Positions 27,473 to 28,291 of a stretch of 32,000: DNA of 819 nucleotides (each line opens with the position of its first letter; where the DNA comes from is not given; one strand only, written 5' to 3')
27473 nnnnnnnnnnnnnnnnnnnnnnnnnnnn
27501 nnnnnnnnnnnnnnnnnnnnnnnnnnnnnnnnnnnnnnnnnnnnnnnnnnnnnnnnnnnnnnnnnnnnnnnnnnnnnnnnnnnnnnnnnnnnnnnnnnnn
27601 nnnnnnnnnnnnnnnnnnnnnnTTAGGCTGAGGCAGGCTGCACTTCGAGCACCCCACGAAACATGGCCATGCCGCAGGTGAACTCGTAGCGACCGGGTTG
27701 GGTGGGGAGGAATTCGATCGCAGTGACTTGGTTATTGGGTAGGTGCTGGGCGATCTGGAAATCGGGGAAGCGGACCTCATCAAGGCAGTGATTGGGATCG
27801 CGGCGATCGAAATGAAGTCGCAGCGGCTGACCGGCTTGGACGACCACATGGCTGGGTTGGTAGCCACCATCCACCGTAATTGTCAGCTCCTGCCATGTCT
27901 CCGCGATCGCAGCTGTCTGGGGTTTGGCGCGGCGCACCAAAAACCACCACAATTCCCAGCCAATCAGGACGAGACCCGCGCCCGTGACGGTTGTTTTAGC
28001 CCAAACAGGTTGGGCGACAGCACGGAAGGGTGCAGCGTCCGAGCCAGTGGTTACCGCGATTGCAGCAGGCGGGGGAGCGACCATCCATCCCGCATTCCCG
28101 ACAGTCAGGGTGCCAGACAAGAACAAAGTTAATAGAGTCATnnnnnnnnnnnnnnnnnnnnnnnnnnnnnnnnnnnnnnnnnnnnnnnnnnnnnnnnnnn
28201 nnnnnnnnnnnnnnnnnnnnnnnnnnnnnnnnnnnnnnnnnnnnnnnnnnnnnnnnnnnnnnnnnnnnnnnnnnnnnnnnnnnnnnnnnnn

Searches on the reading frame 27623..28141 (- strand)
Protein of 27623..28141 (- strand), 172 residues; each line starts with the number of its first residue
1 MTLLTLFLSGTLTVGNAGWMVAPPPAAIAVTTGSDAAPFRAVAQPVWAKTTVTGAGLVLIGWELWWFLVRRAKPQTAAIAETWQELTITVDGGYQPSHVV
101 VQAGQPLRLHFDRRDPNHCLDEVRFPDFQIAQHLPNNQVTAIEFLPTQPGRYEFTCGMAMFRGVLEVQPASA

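Call 3: search_protein_families(library=pfam, proteins=[window:27623-28141:-], max_evalue=1)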
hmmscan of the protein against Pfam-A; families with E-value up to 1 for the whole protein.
window:27623-28141:- (172 aa): 2 families
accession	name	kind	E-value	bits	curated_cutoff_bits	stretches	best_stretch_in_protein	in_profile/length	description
PF13473.12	Cupredoxin_1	-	1.9e-20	73.3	27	1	65-165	7-102/104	Cupredoxin-like domain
PF07332.16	Phage_holin_3_6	-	0.68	10.4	28.4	0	29-88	59-110/116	Putative Actinobacterial Holin-X, holin superfamily III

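Call 4: search_protein_families(library=ncbifam, proteins=[window:27623-28141:-], max_evalue=1)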
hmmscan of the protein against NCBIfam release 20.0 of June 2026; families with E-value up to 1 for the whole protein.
window:27623-28141:- (172 aa): 1 family
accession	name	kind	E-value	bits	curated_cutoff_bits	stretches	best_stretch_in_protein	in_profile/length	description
NF041074.2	quin_ox_SoxA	equivalog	0.03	14.2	110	1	85-156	65-136/154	proton pump complex quinol oxidase subunit SoxA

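Call 9: list_cluster_members(proteins=[P0001, P0002, window:27153-27329:-, window:27623-28141:-])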
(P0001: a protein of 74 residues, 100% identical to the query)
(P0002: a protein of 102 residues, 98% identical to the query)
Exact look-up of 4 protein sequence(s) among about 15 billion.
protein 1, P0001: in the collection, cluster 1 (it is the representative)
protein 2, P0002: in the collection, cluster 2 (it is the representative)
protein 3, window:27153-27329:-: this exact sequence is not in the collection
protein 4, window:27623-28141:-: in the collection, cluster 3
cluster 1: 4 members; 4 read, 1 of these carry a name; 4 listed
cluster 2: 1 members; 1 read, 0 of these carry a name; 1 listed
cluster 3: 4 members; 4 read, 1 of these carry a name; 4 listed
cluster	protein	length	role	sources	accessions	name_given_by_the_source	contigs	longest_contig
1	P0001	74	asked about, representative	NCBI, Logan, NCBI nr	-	-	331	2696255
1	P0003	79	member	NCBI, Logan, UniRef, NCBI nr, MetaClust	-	-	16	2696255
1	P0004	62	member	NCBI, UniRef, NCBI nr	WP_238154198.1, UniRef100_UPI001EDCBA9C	DUF305 domain-containing protein [Synechococcus elongatus] | DUF305 domain-containing protein n=1 Tax=Synechococcus elongatus TaxID=32046 ...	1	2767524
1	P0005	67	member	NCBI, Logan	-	-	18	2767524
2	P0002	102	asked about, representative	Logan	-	-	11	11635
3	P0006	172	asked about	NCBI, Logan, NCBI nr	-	-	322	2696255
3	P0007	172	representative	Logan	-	-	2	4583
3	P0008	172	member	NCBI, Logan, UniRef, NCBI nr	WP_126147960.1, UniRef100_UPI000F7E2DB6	cupredoxin domain-containing protein [Synechococcus elongatus] | cupredoxin domain-containing protein n=1 Tax=Synechococcus elongatus TaxID=32046 ...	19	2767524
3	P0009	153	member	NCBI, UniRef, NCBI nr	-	-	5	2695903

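Call 16: find_homologous_proteins(query=window:27623-28141:-, max_evalue=0.00001)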
Query window:27623-28141:- (172 aa): 59 proteins with E <= 0.00001 among 1913 candidates.
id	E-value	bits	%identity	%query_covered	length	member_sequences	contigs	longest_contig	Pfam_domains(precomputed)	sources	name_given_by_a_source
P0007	7.5e-112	390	99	100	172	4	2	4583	PF13473.13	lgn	-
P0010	1.4e-85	304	78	100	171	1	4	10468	PF13473.13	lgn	-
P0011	3.2e-78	280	57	77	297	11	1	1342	PF13473.13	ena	-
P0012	4.7e-73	263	56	77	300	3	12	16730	PF13473.13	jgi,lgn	-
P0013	5.5e-68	247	69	99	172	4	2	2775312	PF13473.13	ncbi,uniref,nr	ncbi:cupredoxin domain-containing protein [Synechococcus elongatus]|uniref:Cupredoxin domain-contain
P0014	2.5e-61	225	64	98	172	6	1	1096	PF13473.13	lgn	-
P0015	4.6e-56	208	57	99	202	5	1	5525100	PF13473.13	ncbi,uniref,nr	ncbi:cupredoxin domain-containing protein [Thermoleptolyngbya sichuanensis A183]|uniref:Cupredoxin d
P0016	1.6e-54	203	62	85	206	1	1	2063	PF13473.13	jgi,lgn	-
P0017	4.8e-54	201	58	93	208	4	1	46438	PF13473.13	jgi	jgi:plastocyanin domain-containing protein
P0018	9.9e-54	200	67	77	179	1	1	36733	PF13473.13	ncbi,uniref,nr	ncbi:cupredoxin domain-containing protein [Oscillatoria sp. FACHB-1407]|uniref:cupredoxin domain-con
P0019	1.4e-53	200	66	75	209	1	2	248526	PF13473.13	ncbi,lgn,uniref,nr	ncbi:cupredoxin domain-containing protein [Phormidium tenue]|uniref:EfeO-type cupredoxin-like domain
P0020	3.2e-53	199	63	80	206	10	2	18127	PF13473.13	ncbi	ncbi:cupredoxin domain-containing protein [Thermoleptolyngbya sp.]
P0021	4.6e-53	198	58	86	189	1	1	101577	PF13473.13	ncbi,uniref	ncbi:cupredoxin domain-containing protein [Nodosilinea sp. AN01ver1]|uniref:cupredoxin domain-contai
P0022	7.9e-53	197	64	82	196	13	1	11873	PF13473.13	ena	-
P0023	8.5e-53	197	64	77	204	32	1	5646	PF13473.13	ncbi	ncbi:MAG: cupredoxin domain-containing protein [Nodosilinea sp.]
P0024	9.2e-53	197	67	76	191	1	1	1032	PF13473.13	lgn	-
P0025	1.2e-52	197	63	78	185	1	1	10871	PF13473.13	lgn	-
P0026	1.7e-52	196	62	78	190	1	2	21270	PF13473.13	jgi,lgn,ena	jgi:plastocyanin domain-containing protein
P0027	1.9e-52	196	61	91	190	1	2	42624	PF13473.13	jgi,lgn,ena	jgi:plastocyanin domain-containing protein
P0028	4.9e-52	195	57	83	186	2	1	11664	PF13473.13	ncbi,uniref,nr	ncbi:cupredoxin domain-containing protein [Nodosilinea sp. LEGE 07298]|uniref:cupredoxin domain-cont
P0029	5.5e-52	195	53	98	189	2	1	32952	PF13473.13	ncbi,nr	ncbi:hypothetical protein C7293_08125 [filamentous cyanobacterium CCT1]|nr:hypothetical protein C729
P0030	5.6e-52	195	55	97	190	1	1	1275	PF13473.13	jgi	jgi:plastocyanin domain-containing protein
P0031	6.0e-52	194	63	77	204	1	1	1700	PF13473.13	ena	-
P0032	6.1e-52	194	63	77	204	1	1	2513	PF13473.13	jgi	-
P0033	9.0e-52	194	61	84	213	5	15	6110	PF13473.13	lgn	-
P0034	9.8e-52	194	58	92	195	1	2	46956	PF13473.13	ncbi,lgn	-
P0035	3.6e-51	192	61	80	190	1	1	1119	PF13473.13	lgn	-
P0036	1.6e-50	190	61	82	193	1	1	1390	PF13473.13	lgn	-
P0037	1.7e-50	190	63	78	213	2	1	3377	PF13473.13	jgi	jgi:plastocyanin domain-containing protein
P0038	2.5e-50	189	64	77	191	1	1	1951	PF13473.13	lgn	-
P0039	3.8e-50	189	62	81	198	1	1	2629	PF13473.13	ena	-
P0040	7.8e-50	188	63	76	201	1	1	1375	PF13473.13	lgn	-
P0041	1.9e-49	186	61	82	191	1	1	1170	PF13473.13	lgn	-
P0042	2.1e-49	186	62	77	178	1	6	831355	PF13473.13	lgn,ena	-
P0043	2.4e-49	186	54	90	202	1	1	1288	PF13473.13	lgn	-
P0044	3.0e-49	186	51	98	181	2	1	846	PF13473.13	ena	-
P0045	7.5e-49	184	63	78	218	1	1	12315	PF13473.13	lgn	-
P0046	1.5e-48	183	61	78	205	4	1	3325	PF13473.13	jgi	jgi:plastocyanin domain-containing protein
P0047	2.7e-48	183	54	91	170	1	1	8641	PF13473.13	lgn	-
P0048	6.1e-48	181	61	77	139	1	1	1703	PF13473.13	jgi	jgi:plastocyanin domain-containing protein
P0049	8.7e-48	181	59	78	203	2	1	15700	PF13473.13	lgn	-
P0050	1.5e-47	180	58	81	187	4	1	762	PF13473.13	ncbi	-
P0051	1.7e-47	180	60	80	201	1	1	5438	PF13473.13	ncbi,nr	ncbi:MAG: cupredoxin domain-containing protein [Leptolyngbyaceae cyanobacterium bins.302]|nr:cupredo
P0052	2.6e-47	179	52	91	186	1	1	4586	PF13473.13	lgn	-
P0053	1.1e-46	177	59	78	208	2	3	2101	PF13473.13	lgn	-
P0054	1.7e-46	177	63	76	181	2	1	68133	PF13473.13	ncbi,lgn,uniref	ncbi:cupredoxin domain-containing protein [Aerosakkonemataceae cyanobacterium BLCC-F50]|uniref:Cupre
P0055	2.7e-46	176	52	95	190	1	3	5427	PF13473.13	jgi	jgi:plastocyanin domain-containing protein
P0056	8.3e-46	174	59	80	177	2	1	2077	PF13473.13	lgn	-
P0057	2.4e-45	173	60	77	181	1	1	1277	PF13473.13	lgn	-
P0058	3.2e-44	169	51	97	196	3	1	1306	PF13473.13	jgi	jgi:plastocyanin domain-containing protein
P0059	7.4e-44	168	59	75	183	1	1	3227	PF13473.13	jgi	jgi:plastocyanin domain-containing protein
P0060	3.1e-43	166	56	83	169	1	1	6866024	PF13473.13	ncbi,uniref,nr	ncbi:cupredoxin domain-containing protein [Halotia branconii]|uniref:Cupredoxin domain-containing pr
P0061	7.0e-43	165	58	83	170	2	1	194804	PF13473.13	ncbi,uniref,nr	ncbi:cupredoxin domain-containing protein [Nostocaceae cyanobacterium CENA357]|uniref:Cupredoxin dom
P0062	2.5e-42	163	57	80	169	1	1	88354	PF13473.13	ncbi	-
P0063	9.0e-42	161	55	80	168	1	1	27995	PF13473.13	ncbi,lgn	-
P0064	9.9e-30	122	48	70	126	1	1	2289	PF13473.13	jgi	jgi:plastocyanin domain-containing protein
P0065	1.0e-29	122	47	70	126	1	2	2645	PF13473.13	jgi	jgi:plastocyanin domain-containing protein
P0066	5.7e-28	116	51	65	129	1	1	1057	PF13473.13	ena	-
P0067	2.6e-24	104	59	47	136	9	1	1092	PF13473.13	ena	-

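Call 17: find_encoding_contigs(protein=P0010, flank=5000, max_places=2)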
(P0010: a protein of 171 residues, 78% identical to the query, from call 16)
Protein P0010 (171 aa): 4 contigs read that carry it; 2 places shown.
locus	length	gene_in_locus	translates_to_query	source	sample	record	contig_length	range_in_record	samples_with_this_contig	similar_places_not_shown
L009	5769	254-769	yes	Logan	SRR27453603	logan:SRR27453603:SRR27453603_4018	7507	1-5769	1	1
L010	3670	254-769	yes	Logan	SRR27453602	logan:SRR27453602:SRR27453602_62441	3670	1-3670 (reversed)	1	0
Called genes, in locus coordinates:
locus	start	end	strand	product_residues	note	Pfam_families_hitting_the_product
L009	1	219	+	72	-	?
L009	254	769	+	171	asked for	PF13473:Cupredoxin_1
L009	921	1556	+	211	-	PF03713:DUF305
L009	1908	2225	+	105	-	-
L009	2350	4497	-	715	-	PF13089:PP_kinase_N, PF02503:PP_kinase, PF17941:PP_kinase_C_1, PF13091:PLDc_2 (faint), PF13090:PP_kinase_C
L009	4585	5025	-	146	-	PF05099:TerB (faint)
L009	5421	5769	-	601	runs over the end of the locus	PF00664:ABC_membrane, PF00005:ABC_tran, PF02463:SMC_N (weak)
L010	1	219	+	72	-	?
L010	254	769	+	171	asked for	PF13473:Cupredoxin_1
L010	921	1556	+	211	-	PF03713:DUF305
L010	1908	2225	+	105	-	-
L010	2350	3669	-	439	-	?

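Call 18: find_encoding_contigs(protein=P0013, flank=5000, max_places=2)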
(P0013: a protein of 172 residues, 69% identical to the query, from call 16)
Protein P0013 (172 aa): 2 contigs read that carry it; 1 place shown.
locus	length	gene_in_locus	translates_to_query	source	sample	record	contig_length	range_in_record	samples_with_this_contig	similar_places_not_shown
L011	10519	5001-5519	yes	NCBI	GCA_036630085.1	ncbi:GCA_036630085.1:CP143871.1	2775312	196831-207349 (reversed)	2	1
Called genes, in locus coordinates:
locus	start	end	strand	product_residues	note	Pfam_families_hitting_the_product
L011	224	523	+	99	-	PF00111:Fer2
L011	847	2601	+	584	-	PF03485:Arg_tRNA_synt_N, PF00750:tRNA-synt_1d, PF05746:DALR_1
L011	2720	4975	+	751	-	PF00403:HMA, PF00122:E1-E2_ATPase, PF00702:Hydrolase, PF08282:Hydrolase_3 (faint)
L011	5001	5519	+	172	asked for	PF13473:Cupredoxin_1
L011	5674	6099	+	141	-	PF03713:DUF305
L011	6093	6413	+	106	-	PF03713:DUF305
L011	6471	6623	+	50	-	-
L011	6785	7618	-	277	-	PF00528:BPD_transp_1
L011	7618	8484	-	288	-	PF00528:BPD_transp_1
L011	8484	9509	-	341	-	PF13531:SBP_bac_11, PF01547:SBP_bac_1, PF13416:SBP_bac_8 (weak), PF12727:PBP_like (weak)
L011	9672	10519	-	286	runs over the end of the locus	PF00528:BPD_transp_1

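Call 19: find_encoding_contigs(protein=P0015, flank=5000, max_places=1)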
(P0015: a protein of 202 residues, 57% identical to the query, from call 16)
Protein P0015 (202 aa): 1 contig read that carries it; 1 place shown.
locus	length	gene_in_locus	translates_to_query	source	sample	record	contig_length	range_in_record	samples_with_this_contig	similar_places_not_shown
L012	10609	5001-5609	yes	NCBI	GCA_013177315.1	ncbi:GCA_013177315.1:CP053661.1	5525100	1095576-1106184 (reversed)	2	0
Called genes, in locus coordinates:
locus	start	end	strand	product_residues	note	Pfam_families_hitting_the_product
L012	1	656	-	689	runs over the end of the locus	PF04234:CopC (faint), PF03160:Calx-beta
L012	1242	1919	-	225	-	PF13302:Acetyltransf_3, PF00583:Acetyltransf_1, PF13673:Acetyltransf_10, PF13508:Acetyltransf_7, PF08445:FR47 (weak)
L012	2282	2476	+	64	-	PF00403:HMA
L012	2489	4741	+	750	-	PF00403:HMA, PF00122:E1-E2_ATPase, PF00702:Hydrolase, PF08282:Hydrolase_3 (faint)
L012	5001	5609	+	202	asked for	PF13473:Cupredoxin_1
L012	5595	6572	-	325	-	PF10017:Methyltransf_33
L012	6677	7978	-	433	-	PF12867:DinB_2 (weak), PF03781:FGE-sulfatase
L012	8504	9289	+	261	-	-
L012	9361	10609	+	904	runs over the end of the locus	PF22422:MGH1-like_GH, PF03200:Glyco_hydro_63, PF22422:MGH1-like_GH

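Call 20: find_encoding_contigs(protein=P0012, flank=5000, max_places=2)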
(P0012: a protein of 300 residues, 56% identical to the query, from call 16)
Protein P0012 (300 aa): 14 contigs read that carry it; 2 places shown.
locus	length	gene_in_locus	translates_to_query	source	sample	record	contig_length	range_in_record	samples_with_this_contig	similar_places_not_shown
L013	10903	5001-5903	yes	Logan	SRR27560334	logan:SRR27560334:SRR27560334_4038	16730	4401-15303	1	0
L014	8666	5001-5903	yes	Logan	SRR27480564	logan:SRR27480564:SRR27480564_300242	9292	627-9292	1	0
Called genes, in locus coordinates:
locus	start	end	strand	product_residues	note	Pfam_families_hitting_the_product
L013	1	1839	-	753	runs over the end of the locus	PF00403:HMA, PF00122:E1-E2_ATPase, PF00702:Hydrolase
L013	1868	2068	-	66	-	PF00403:HMA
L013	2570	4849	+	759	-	PF00403:HMA, PF00122:E1-E2_ATPase, PF00702:Hydrolase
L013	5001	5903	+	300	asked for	PF13473:Cupredoxin_1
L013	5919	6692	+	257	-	PF13628:DUF4142 (weak), PF03713:DUF305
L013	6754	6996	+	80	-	-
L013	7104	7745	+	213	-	PF04140:ICMT, PF04191:PEMT (weak)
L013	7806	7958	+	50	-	-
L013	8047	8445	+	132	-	PF00376:MerR, PF13411:MerR_1, PF09278:MerR-DNA-bind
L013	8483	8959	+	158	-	-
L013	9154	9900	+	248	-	-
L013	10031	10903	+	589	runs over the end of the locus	PF25919:BSH_CusB (faint), PF25917:BSH_RND (faint), PF25973:BSH_CzcB (weak), PF25967:RND-MFP_C (faint), PF25954:Beta-barrel_RND_2, PF25990:Beta-barrel_YknX (weak), PF25975:CzcB_C, PF25989:YknX_C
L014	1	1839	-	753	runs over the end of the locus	PF00403:HMA, PF00122:E1-E2_ATPase, PF00702:Hydrolase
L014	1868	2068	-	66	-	PF00403:HMA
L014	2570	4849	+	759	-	PF00403:HMA, PF00122:E1-E2_ATPase, PF00702:Hydrolase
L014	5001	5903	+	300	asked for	PF13473:Cupredoxin_1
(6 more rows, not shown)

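Call 29: find_related_loci(query=A3, collection=genome_contigs, flank=5000)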
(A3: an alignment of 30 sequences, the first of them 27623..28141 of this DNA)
Query A3 (172 aa) in genome_contigs; peptide patterns used: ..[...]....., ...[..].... (x = any residue, [..] = any of these).
600 stretches matched a pattern (row limit reached: there are more); 548 encode a relative of the query (tblastn E <= 1e-3); the best 80 are kept; 80 distinct loci.
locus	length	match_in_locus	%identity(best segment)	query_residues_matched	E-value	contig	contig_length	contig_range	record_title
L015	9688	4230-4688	59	25-172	3e-59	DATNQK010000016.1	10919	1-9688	MAG TPA_asm: Stenomitos sp. isolate SMAG_U16505 k141_513, whole genome shotgun sequence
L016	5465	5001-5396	67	39-170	1e-58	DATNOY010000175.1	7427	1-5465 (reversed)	MAG TPA_asm: Coleofasciculaceae cyanobacterium isolate SMAG_U16467 k141_2361868, whole genome shotgun sequence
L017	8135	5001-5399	65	39-171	2e-58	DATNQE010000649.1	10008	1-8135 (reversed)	MAG TPA_asm: Trichocoleus sp. isolate SMAG_U16499 k141_102204, whole genome shotgun sequence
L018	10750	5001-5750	66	36-167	2e-58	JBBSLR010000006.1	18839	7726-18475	MAG: Phormidesmidales cyanobacterium isolate metawrap_LS4_74 metawrap_LS4_74_K_123000_L_18839_cov_14.0534, whole genome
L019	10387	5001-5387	66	39-167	3e-58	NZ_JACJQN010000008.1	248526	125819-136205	Phormidium tenue FACHB-1052 contig8, whole genome shotgun sequence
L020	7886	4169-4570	63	36-169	4e-58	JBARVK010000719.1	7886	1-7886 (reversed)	MAG: Nodosilinea sp. isolate MFD01170_ilm_asm_bin22 k127_47762, whole genome shotgun sequence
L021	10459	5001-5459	58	25-172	6e-58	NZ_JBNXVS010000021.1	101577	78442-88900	Nodosilinea sp. AN01ver1 NODE_21_length_101577_cov_33.270409, whole genome shotgun sequence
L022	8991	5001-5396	64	36-167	6e-58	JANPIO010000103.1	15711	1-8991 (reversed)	MAG: Phormidium sp. VAR_61_metabat_6 VAR_61_k141_1257790, whole genome shotgun sequence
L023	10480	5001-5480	56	2-167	4e-58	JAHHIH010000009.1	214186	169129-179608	MAG: Tildeniella torsiva UHER 1998/13D scaffold_64_c1, whole genome shotgun sequence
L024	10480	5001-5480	56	13-167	9e-58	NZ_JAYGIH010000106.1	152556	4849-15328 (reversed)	Leptolyngbya sp. CCNP1308 NODE_20_length_152556_cov_18.428869, whole genome shotgun sequence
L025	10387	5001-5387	65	39-167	1e-57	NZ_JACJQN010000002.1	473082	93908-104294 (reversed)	Phormidium tenue FACHB-1052 contig2, whole genome shotgun sequence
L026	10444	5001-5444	61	25-167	1e-57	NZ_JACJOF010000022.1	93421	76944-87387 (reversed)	Nodosilinea sp. FACHB-131 contig22, whole genome shotgun sequence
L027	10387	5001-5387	64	39-167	3e-57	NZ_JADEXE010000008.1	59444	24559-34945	Nodosilinea sp. LEGE 07298 NODE_8_length_59444_cov_13.9262, whole genome shotgun sequence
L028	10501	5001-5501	54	3-172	6e-57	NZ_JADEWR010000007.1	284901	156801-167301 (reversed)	Nodosilinea sp. LEGE 06152 Contig_7, whole genome shotgun sequence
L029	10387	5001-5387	66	39-167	2e-56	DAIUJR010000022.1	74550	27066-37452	MAG TPA_asm: Nodosilinea sp. CTOTU7336 NODE_269_length_74550_cov_17.179059, whole genome shotgun sequence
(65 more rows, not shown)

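Call 44: search_protein_families(library=pfam, proteins=[L009:921-1556:+, L009:1606-1761:+, L011:6471-6623:+], max_evalue=1)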
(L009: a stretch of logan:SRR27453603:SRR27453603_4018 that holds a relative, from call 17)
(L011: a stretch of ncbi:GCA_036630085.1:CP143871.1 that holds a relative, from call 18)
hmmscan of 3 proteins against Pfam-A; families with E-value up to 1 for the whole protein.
L009:921-1556:+ (211 aa): 2 families
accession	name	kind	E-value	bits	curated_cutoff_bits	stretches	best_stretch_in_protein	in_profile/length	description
PF03713.19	DUF305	-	6.1e-26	91.8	27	2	135-211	68-151/151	Domain of unknown function (DUF305)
PF13628.12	DUF4142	-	0.036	14.8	27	0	160-184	34-112/138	Domain of unknown function (DUF4142)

L009:1606-1761:+ (51 aa): 0 families

L011:6471-6623:+ (50 aa): 0 families

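Call 45: search_protein_families(library=ncbifam, proteins=[L009:921-1556:+, L009:1606-1761:+, L011:6471-6623:+], max_evalue=1)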
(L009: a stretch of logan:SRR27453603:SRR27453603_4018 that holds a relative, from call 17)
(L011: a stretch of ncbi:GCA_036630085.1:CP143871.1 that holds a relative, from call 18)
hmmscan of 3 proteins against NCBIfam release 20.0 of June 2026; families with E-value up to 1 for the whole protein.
L009:921-1556:+ (211 aa): 1 family
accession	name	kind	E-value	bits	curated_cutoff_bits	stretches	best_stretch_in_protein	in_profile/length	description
NF049983.1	CopM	equivalog_domain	3.3e-27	94.3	90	2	57-106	19-69/73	CopM family metallochaperone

L009:1606-1761:+ (51 aa): 0 families

L011:6471-6623:+ (50 aa): 0 families
